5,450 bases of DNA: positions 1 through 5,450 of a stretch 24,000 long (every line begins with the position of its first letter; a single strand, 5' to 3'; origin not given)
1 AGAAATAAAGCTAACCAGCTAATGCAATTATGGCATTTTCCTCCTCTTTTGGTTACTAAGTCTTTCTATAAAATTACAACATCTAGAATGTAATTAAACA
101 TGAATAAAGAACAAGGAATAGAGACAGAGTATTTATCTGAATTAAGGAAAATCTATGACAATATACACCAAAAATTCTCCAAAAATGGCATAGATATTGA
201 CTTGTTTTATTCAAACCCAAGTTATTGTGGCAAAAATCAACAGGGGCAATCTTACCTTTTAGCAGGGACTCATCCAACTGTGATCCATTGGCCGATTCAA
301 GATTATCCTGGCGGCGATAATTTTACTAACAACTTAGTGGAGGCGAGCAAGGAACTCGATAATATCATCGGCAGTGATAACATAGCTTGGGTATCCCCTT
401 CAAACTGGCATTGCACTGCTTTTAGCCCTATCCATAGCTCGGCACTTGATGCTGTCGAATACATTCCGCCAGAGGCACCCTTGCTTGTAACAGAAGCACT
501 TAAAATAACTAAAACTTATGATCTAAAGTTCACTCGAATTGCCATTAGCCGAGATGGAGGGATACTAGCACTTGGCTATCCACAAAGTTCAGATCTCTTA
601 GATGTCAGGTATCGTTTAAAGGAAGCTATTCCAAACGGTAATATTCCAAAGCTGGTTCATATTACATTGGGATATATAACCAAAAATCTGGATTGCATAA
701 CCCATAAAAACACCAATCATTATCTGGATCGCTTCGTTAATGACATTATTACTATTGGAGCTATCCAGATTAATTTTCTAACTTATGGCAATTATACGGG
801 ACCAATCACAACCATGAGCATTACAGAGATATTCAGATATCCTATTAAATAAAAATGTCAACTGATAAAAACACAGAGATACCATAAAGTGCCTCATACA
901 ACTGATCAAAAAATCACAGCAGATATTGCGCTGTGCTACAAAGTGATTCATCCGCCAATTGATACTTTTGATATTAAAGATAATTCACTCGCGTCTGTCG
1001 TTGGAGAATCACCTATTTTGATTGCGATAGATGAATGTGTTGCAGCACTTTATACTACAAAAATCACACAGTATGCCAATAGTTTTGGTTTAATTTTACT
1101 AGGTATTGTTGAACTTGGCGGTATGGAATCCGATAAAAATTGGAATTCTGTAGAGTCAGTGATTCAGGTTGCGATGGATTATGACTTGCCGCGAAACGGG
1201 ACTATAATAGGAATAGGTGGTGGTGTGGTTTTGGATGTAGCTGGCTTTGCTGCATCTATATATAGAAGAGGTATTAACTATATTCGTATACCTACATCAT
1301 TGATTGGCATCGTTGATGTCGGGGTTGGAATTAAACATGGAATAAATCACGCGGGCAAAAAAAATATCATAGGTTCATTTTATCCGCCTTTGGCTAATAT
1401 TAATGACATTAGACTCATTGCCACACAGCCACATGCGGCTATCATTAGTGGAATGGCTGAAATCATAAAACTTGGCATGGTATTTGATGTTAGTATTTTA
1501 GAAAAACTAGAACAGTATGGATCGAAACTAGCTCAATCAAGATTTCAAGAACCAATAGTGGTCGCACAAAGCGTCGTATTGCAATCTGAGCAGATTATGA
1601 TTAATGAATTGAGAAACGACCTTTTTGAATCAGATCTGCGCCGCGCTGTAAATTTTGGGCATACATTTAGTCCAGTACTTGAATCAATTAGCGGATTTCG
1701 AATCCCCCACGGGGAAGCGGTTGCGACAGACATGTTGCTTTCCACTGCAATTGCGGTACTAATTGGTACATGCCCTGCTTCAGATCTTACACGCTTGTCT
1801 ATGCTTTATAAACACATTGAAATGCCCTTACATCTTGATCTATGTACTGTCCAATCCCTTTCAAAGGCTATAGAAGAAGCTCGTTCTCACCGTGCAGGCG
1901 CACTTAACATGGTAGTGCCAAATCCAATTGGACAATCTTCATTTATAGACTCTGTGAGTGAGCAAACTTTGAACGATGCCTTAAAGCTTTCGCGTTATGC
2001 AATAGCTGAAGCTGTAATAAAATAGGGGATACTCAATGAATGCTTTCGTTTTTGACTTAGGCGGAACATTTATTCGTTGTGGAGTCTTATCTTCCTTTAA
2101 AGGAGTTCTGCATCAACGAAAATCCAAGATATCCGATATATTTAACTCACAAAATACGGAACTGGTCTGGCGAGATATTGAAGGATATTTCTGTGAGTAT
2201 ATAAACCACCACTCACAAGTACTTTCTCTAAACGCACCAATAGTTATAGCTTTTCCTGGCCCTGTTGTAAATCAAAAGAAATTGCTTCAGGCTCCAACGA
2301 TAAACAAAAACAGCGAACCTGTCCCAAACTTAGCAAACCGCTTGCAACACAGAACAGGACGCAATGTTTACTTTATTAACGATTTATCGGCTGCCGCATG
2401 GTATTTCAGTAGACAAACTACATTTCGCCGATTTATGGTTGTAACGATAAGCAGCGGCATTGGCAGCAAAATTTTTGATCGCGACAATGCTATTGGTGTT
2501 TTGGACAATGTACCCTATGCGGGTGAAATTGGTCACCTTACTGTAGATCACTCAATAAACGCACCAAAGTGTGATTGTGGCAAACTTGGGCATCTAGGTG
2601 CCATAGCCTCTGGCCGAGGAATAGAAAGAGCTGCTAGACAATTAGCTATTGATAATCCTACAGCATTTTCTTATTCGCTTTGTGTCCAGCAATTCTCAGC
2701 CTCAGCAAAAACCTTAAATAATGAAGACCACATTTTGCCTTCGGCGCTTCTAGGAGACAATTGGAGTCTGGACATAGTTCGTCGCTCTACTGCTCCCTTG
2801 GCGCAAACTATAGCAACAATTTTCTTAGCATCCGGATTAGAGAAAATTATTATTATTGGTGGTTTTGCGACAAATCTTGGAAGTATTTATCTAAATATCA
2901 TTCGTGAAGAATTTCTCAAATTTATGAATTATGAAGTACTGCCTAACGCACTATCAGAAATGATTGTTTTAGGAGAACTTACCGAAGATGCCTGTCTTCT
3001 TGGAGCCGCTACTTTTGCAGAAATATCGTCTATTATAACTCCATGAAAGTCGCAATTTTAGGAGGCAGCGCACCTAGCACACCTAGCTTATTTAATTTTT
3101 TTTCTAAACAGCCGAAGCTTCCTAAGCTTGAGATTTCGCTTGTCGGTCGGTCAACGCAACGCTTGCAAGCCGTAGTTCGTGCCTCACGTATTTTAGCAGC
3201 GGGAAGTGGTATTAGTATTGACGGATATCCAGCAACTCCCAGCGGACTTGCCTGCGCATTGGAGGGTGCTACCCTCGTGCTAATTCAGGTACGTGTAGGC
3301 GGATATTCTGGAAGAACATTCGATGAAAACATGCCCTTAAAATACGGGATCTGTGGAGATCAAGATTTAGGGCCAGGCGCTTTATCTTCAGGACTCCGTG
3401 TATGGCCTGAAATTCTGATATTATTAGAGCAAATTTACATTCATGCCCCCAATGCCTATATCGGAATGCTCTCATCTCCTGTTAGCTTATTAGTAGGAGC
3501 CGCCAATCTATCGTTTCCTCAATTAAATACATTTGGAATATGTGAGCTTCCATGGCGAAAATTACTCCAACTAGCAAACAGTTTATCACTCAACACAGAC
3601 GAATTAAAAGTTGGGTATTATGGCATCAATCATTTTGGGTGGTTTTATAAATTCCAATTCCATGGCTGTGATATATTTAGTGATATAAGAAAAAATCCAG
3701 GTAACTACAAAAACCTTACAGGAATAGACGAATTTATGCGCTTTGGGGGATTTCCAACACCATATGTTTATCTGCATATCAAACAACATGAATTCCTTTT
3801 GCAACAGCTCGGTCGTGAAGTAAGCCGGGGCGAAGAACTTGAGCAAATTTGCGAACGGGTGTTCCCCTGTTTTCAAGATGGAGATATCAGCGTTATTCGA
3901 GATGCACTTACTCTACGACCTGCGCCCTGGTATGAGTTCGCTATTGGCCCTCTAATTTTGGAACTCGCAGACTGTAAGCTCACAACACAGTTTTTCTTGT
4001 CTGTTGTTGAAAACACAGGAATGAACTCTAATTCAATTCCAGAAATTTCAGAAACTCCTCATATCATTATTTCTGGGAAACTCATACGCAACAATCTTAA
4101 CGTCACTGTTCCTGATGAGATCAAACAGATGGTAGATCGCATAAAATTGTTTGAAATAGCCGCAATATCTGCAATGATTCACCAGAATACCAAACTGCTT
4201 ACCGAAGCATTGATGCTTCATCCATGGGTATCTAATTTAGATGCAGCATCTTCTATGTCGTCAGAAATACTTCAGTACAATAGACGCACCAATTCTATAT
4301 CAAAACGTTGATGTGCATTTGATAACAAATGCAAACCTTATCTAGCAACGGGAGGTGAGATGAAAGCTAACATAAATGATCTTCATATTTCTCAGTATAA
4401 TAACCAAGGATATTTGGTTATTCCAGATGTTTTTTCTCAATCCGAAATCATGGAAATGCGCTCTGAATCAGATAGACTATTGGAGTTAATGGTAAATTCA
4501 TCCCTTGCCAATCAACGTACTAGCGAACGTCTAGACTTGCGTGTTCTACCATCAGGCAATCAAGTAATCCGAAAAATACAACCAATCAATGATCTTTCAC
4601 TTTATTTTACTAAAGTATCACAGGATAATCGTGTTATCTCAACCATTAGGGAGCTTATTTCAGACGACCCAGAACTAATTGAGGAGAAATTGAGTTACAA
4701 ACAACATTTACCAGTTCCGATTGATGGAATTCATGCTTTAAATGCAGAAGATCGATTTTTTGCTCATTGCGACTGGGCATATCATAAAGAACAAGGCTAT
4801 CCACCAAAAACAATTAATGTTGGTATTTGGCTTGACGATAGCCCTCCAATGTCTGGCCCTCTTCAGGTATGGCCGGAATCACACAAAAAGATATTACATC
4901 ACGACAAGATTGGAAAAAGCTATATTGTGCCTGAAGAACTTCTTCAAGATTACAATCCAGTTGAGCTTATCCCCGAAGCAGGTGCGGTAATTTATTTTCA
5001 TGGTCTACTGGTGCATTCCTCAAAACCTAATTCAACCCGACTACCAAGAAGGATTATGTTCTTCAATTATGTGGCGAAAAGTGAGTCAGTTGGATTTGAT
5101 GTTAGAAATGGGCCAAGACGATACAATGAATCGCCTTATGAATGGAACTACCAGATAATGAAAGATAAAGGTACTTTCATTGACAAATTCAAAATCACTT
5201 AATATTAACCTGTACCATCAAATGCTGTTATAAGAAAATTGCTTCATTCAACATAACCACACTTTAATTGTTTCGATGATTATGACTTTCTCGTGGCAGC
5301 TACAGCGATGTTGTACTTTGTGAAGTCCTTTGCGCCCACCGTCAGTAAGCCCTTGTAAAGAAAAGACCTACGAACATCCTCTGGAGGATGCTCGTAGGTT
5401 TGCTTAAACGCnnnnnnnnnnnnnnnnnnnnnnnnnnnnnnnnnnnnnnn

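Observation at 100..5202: Compact AT-rich five-gene sugar-phosphate-cyclase cassette with an unusual enzyme set (candidate cryptic cyclitol pathway)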

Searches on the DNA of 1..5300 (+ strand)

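Call 8: search_dna_similar(query=window:1-5300:+, collection=plasmids, mode=near)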
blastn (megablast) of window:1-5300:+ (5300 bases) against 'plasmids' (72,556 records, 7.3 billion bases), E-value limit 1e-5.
No match.

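Call 110: search_rna_families(source=L001, start=3900, end=12700, threshold=evalue, max_evalue=1)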
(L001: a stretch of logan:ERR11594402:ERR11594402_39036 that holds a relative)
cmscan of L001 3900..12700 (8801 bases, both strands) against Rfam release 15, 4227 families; matches with E-value up to 1: 1.
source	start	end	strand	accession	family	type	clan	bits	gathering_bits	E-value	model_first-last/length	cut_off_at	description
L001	11005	11066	+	RF02362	Yfr10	Gene; sRNA;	-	28.3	43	0.59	1-78/78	no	Cyanobacterial functional RNA 10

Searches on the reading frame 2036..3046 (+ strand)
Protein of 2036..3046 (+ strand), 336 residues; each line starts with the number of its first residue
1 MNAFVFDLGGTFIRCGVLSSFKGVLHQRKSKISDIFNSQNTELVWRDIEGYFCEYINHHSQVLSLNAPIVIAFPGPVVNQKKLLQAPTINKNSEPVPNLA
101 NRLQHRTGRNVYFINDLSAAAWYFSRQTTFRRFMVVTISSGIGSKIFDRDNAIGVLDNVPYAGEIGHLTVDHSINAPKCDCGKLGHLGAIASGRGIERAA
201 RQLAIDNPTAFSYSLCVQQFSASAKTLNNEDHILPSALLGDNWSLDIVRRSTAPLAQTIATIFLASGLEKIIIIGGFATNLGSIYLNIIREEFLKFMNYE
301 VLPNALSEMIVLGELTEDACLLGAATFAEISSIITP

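Call 3: search_protein_families(library=pfam, proteins=[window:2036-3046:+])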
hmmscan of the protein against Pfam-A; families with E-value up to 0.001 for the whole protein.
window:2036-3046:+ (336 aa): 1 family
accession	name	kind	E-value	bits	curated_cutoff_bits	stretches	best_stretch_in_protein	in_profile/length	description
PF00480.26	ROK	-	3.6e-28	99.4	22.9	1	7-328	5-291/294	ROK family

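Call 4: search_protein_families(library=ncbifam, proteins=[window:2036-3046:+])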
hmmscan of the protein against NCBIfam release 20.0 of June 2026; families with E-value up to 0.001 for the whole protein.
window:2036-3046:+ (336 aa): 9 families
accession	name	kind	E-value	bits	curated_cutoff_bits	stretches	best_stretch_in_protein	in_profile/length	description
NF003461.0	PRK05082.1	subfamily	2.1e-25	89.7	283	1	1-329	1-287/291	N-acetylmannosamine kinase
TIGR00744.1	ROK_glcA_fam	subfamily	6.6e-23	81.5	260.35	1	6-329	3-309/318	ROK family glucokinase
NF047821.1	NactlManKinNanK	equivalog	2.5e-19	69.9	450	1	99-202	88-189/288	N-acetylmannosamine kinase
NF007251.0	PRK09698.1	equivalog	5.6e-14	52.1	253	1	7-204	12-201/304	allose kinase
NF047937.1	TransRegNagC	equivalog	2.2e-13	50.2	650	1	35-291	109-350/399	DNA-binding transcriptional regulator NagC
NF049930.1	TransRegMlc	equivalog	1.2e-09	38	530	1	44-286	125-351/405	sugar metabolism global transcriptional regulator Mlc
NF045551.1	GK_Pyrobac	equivalog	5.3e-09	35.8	500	1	106-295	85-253/294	ATP-dependent glucokinase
NF009835.0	PRK13310.1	equivalog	3.1e-06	26.7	380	1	4-206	3-204/303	N-acetylglucosamine kinase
NF042998.1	bglucokin_BglK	equivalog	2.9e-05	23.5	550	1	1-172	1-160/291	beta-glucoside kinase BglK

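Call 58: search_solved_structures(query=window:2036-3046:+, max_evalue=0.00001)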
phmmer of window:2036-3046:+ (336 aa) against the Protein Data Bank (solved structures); distinct sequences matched with E-value up to 0.00001: 13.
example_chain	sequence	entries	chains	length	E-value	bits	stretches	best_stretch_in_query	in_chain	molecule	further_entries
2qm1_A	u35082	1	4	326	2.5e-12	49.8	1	6-328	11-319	Glucokinase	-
6jda_A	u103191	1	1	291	1.1e-11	47.8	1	101-290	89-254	N-acetylmannosamine kinase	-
6jdo_A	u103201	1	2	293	1.1e-11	47.7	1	101-290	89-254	N-acetylmannosamine kinase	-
6jdh_A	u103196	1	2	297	1.1e-11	47.7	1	101-290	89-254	N-acetylmannosamine kinase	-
2aa4_A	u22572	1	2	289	2.5e-11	46.5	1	98-203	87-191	Putative N-acetylmannosamine kinase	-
2yhw_A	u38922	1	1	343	5.8e-11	45.3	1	2-325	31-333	BIFUNCTIONAL UDP-N-ACETYLGLUCOSAMINE 2-EPIMERASE/N-ACETYLMANNOSAMINE KINASE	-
3eo3_A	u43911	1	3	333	2.4e-10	43.3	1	2-325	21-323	Bifunctional UDP-N-acetylglucosamine 2-epimerase/N-acetylmannosamine kinase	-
2yhy_A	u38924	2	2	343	2.7e-10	43.1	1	2-325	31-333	BIFUNCTIONAL UDP-N-ACETYLGLUCOSAMINE 2-EPIMERASE/N-ACETYLMANNOSAMINE KINASE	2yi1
3vgk_A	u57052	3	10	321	4.2e-10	42.5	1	81-328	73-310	Glucokinase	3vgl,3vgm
6jdc_A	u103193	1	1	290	1.6e-09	40.6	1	103-203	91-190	N-acetylmannosamine kinase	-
6jdb_A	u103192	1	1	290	1.7e-09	40.5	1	103-202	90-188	N-acetylmannosamine kinase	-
3vov_A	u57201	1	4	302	3.2e-08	36.3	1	69-201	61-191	Glucokinase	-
1z05_A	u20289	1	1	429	2.7e-07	33.3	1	46-287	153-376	transcriptional regulator, ROK family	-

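Call 62: search_protein_families(library=padloc, proteins=[window:2036-3046:+], max_evalue=0.01)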
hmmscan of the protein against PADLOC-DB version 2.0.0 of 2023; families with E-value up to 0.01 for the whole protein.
window:2036-3046:+ (336 aa): 0 families

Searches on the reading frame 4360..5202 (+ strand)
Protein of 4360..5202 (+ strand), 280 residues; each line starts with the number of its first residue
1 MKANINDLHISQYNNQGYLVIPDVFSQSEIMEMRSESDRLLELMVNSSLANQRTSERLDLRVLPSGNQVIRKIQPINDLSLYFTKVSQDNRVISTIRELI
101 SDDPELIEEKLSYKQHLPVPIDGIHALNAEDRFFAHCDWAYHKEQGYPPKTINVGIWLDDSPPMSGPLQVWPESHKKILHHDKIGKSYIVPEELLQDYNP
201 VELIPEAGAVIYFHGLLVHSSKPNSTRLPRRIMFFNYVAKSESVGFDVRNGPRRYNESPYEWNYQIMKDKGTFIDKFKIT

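Call 3: search_protein_families(library=pfam, proteins=[window:4360-5202:+])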
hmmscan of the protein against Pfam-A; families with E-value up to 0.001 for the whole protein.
window:4360-5202:+ (280 aa): 1 family
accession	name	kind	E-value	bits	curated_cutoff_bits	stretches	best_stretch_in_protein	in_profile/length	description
PF05721.19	PhyH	-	9.9e-19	68.9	22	1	13-231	1-212/213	Phytanoyl-CoA dioxygenase (PhyH)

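Call 4: search_protein_families(library=ncbifam, proteins=[window:4360-5202:+])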
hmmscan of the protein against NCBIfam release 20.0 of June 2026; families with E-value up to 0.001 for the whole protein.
window:4360-5202:+ (280 aa): 2 families
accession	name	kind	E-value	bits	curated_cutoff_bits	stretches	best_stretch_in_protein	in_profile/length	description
TIGR02408.1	ectoine_ThpD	equivalog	9.8e-14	51.3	336.5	1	5-239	17-249/277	ectoine hydroxylase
NF052437.1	MPhHdxlPhnYGIM8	equivalog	8.7e-09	35.2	500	1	1-242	1-218/260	methylphosphonate hydroxylase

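Call 56: search_solved_structures(query=window:4360-5202:+, max_evalue=0.01, show_alignments=1)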
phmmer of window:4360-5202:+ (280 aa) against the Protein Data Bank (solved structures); distinct sequences matched with E-value up to 0.01: 8.
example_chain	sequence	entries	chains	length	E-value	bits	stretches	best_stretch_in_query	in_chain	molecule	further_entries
3emr_A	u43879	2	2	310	1.7e-09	40.7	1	5-238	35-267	EctD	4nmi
4mhr_A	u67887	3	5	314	2.4e-09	40.2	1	9-242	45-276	Ectoine hydroxylase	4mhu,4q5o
5nch_A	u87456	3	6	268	1.1e-05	28.2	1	61-237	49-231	Leucine hydroxylase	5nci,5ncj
7e01_A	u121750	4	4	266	3.2e-05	26.7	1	8-239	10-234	Phytanoyl-CoA dioxygenase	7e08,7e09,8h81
7dzz_A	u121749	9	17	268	3.4e-05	26.6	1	8-239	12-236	Phytanoyl-CoA dioxygenase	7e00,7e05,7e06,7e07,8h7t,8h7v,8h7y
7dt0_A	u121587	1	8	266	6.3e-05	25.7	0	8-239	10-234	Phytanoyl-CoA dioxygenase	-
4xab_A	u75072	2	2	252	0.0007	22.3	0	11-238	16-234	EvdO2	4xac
2a1x_A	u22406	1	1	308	0.0061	19.2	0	166-237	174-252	Phytanoyl-CoA dioxygenase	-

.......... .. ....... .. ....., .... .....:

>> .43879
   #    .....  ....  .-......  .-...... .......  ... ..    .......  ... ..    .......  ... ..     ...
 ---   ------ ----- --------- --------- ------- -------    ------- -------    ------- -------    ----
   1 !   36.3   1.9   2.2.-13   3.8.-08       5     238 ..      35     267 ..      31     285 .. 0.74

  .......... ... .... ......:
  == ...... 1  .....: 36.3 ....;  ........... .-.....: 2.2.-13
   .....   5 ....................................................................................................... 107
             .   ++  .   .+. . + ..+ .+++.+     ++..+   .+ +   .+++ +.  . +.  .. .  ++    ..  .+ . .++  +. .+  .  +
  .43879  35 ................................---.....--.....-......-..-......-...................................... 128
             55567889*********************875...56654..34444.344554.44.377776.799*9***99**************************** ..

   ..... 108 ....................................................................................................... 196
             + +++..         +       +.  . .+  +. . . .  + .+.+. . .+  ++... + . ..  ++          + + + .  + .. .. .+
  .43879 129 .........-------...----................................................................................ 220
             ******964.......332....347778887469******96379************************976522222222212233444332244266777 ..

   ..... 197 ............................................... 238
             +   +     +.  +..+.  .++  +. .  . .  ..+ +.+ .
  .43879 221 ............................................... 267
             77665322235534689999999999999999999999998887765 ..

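Call 62: search_protein_families(library=padloc, proteins=[window:4360-5202:+], max_evalue=0.01)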
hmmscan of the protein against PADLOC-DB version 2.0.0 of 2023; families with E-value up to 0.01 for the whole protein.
window:4360-5202:+ (280 aa): 0 families
